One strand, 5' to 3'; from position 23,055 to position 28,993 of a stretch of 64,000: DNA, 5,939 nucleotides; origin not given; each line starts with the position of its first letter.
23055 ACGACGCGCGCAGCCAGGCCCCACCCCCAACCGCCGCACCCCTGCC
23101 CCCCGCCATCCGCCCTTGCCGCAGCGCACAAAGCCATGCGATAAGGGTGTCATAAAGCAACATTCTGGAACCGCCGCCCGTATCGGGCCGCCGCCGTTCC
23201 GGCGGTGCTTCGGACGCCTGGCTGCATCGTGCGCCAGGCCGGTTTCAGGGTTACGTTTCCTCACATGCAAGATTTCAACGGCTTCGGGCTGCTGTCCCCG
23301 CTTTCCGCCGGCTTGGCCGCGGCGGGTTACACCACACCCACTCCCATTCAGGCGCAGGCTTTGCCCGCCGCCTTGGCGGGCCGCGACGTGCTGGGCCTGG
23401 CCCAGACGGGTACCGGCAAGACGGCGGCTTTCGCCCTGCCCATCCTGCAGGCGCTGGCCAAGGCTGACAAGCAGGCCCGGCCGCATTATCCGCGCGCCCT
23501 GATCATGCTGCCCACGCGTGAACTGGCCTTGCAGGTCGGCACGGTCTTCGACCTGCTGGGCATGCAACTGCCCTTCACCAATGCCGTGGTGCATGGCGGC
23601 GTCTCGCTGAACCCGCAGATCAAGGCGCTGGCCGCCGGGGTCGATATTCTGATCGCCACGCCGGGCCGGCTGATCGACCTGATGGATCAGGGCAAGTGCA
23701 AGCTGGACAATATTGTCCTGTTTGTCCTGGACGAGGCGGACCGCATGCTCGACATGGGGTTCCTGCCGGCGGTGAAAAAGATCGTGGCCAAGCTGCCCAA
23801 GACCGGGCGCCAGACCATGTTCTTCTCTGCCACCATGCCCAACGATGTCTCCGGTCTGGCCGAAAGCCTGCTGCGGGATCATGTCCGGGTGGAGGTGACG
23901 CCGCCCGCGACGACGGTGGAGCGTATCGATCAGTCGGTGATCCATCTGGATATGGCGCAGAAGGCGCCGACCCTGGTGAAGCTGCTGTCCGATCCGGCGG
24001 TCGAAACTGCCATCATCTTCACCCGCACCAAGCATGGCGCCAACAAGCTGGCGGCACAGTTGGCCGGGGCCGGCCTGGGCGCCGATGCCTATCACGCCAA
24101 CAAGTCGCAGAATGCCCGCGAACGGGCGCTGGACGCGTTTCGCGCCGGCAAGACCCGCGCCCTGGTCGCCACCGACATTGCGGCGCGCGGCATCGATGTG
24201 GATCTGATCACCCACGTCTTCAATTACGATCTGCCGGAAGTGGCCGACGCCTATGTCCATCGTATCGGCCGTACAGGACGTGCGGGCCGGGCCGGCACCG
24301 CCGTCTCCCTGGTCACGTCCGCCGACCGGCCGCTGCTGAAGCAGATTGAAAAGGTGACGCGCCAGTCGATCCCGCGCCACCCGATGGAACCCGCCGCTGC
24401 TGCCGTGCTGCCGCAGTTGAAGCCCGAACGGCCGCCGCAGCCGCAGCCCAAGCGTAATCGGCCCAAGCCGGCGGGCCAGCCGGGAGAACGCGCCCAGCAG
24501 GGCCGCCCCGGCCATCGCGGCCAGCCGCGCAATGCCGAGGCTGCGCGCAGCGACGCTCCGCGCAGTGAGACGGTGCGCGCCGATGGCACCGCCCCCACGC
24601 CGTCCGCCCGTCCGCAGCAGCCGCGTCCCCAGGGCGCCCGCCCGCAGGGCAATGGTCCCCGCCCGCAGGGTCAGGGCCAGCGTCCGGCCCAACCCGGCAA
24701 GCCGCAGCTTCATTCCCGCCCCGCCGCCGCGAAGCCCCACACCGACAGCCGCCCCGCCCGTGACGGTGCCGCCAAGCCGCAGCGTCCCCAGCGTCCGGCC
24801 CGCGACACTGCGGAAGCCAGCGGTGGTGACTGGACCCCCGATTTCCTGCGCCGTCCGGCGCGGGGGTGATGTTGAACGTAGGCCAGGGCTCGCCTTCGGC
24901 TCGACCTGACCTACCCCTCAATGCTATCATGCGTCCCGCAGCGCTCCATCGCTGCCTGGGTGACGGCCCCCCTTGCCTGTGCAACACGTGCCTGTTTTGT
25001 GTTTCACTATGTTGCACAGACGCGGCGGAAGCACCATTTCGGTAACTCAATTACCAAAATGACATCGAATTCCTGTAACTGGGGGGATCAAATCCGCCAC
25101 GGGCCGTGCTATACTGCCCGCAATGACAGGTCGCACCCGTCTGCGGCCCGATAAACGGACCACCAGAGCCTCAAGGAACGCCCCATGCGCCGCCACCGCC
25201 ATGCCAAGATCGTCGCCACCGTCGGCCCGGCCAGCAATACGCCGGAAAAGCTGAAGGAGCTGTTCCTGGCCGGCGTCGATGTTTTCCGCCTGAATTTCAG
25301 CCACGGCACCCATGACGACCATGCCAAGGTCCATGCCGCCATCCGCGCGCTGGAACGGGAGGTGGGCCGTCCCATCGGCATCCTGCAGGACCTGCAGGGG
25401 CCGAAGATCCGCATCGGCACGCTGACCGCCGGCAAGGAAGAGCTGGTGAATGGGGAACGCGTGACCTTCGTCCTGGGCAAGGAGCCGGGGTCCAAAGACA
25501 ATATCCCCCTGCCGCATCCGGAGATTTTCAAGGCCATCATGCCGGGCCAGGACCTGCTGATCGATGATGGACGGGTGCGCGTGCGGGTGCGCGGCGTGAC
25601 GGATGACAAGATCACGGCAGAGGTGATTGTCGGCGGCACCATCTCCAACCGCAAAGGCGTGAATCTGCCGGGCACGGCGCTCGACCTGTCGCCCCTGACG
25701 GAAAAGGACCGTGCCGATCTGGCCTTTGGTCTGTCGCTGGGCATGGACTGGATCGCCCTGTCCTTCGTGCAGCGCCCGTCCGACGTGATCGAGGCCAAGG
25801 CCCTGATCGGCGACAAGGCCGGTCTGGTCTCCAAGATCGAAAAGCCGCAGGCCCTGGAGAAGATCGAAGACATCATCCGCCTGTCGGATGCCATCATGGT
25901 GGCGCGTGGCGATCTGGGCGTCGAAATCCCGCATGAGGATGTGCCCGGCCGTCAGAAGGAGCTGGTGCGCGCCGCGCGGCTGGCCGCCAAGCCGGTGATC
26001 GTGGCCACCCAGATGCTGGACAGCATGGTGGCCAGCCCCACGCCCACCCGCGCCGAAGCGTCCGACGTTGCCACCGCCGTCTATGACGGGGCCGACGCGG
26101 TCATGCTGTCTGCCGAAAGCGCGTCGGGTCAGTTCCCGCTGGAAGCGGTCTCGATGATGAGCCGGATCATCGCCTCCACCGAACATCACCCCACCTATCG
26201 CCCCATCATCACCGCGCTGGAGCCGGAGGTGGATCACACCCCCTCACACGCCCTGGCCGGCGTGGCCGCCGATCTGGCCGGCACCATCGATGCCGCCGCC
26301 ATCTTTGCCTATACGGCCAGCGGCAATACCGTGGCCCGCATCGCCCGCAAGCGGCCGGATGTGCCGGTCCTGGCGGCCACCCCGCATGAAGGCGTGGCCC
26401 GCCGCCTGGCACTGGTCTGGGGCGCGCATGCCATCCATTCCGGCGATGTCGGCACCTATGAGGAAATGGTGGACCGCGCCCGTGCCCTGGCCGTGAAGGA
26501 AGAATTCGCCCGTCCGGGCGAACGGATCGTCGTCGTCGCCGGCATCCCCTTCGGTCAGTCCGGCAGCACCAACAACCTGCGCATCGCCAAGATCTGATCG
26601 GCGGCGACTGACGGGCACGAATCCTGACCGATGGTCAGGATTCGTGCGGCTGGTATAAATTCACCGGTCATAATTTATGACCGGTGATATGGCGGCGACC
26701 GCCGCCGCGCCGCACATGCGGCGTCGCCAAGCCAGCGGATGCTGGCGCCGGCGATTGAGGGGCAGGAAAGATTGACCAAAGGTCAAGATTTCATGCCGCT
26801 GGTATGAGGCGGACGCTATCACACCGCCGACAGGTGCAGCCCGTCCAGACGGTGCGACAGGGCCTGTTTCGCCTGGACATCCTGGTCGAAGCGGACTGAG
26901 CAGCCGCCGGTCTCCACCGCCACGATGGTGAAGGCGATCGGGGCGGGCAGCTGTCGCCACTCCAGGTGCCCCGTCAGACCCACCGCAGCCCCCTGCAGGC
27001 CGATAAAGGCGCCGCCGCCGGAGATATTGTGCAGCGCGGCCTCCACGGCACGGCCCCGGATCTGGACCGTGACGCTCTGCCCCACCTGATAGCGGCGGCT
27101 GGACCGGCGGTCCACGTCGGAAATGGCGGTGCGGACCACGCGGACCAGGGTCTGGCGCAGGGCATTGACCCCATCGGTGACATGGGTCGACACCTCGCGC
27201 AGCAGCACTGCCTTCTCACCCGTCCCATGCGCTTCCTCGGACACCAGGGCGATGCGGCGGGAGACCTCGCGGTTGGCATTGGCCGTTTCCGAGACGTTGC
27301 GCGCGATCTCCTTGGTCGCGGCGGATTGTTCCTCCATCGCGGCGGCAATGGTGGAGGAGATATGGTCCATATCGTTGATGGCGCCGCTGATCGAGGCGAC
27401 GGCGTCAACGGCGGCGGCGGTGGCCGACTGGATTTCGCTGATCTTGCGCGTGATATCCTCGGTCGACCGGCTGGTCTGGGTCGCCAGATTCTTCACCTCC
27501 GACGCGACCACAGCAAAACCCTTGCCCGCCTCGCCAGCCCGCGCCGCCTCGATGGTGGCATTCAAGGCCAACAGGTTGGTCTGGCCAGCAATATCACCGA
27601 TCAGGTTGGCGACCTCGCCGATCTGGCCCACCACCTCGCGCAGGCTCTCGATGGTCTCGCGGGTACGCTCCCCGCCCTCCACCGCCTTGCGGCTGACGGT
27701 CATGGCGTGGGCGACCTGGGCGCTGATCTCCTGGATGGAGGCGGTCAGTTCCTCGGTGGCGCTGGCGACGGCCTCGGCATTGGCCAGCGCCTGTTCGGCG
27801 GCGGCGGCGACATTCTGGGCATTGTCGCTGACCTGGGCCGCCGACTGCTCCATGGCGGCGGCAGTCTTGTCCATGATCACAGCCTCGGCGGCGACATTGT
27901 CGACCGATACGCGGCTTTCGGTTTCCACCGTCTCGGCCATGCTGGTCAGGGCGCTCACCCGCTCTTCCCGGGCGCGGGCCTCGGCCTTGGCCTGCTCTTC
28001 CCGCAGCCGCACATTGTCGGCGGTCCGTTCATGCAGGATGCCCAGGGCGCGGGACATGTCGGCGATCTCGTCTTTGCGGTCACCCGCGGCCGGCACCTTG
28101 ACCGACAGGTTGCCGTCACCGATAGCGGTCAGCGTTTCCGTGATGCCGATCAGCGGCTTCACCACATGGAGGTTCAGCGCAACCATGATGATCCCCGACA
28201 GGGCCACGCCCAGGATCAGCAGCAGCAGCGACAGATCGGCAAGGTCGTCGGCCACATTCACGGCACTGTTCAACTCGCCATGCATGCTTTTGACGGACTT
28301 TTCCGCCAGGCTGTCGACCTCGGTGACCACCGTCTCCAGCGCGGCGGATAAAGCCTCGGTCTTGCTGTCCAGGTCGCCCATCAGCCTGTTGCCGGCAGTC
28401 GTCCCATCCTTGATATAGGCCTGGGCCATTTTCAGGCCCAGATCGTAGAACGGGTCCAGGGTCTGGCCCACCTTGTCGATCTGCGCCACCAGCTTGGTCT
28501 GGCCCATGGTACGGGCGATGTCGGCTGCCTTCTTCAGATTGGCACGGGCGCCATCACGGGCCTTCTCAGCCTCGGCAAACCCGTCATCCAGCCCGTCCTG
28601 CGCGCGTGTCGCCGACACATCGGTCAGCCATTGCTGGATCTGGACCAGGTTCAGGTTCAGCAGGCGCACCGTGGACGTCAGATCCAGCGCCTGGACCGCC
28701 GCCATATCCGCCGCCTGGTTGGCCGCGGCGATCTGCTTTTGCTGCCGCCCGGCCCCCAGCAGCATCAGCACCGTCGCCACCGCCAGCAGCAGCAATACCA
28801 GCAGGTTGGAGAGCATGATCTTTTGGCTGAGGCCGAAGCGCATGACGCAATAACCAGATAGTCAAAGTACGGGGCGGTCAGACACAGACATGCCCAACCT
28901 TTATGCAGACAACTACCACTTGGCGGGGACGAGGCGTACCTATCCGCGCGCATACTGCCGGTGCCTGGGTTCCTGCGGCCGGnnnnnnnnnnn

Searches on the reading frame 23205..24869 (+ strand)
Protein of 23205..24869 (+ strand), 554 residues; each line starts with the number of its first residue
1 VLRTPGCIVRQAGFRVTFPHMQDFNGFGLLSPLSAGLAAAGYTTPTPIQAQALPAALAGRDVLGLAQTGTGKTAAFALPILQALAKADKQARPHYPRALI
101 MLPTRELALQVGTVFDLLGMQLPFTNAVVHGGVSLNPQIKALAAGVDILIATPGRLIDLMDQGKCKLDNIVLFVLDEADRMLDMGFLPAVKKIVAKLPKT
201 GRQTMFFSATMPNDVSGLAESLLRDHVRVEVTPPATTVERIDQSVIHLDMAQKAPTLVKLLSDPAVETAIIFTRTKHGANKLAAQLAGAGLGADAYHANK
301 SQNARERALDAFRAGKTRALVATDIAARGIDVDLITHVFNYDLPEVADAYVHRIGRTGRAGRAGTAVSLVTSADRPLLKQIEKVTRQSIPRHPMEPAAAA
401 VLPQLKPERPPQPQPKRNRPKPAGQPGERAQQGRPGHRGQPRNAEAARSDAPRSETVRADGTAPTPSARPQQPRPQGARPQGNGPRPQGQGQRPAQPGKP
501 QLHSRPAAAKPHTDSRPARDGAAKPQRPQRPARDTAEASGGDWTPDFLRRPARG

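Call 16: search_protein_families(library=pfam, proteins=[window:23205-24869:+], max_evalue=0.00001)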
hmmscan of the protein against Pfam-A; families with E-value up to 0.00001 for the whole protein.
window:23205-24869:+ (554 aa): 2 families
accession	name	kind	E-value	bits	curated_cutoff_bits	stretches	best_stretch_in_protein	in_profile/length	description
PF00270.35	DEAD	-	1.8e-45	155.1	26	1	46-215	1-164/167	DEAD/DEAH box helicase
PF00271.37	Helicase_C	-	2.8e-26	92.4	23.5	1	253-361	2-110/110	Helicase conserved C-terminal domain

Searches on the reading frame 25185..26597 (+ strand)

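Call 16: search_protein_families(library=pfam, proteins=[window:25185-26597:+], max_evalue=0.00001)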
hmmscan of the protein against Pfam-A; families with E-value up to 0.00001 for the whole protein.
window:25185-26597:+ (470 aa): 2 families
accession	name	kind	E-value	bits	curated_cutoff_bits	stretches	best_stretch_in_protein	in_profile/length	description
PF00224.27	PK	-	3.4e-109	365.3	30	1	5-322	2-328/328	Pyruvate kinase, barrel domain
PF02887.21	PK_C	-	2.4e-30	105.4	28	1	356-467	2-113/114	Pyruvate kinase, alpha/beta domain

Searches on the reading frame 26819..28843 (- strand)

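Call 16: search_protein_families(library=pfam, proteins=[window:26819-28843:-], max_evalue=0.00001)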
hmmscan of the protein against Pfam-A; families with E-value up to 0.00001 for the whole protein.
window:26819-28843:- (674 aa): 2 families
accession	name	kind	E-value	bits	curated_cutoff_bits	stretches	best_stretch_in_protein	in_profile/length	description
PF00015.26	MCPsignal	-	3.3e-29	102.4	34.6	1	382-536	6-163/172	Methyl-accepting chemotaxis protein (MCP) signalling domain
PF07238.19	PilZ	-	1.5e-06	28.9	22.5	1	578-661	1-95/102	PilZ domain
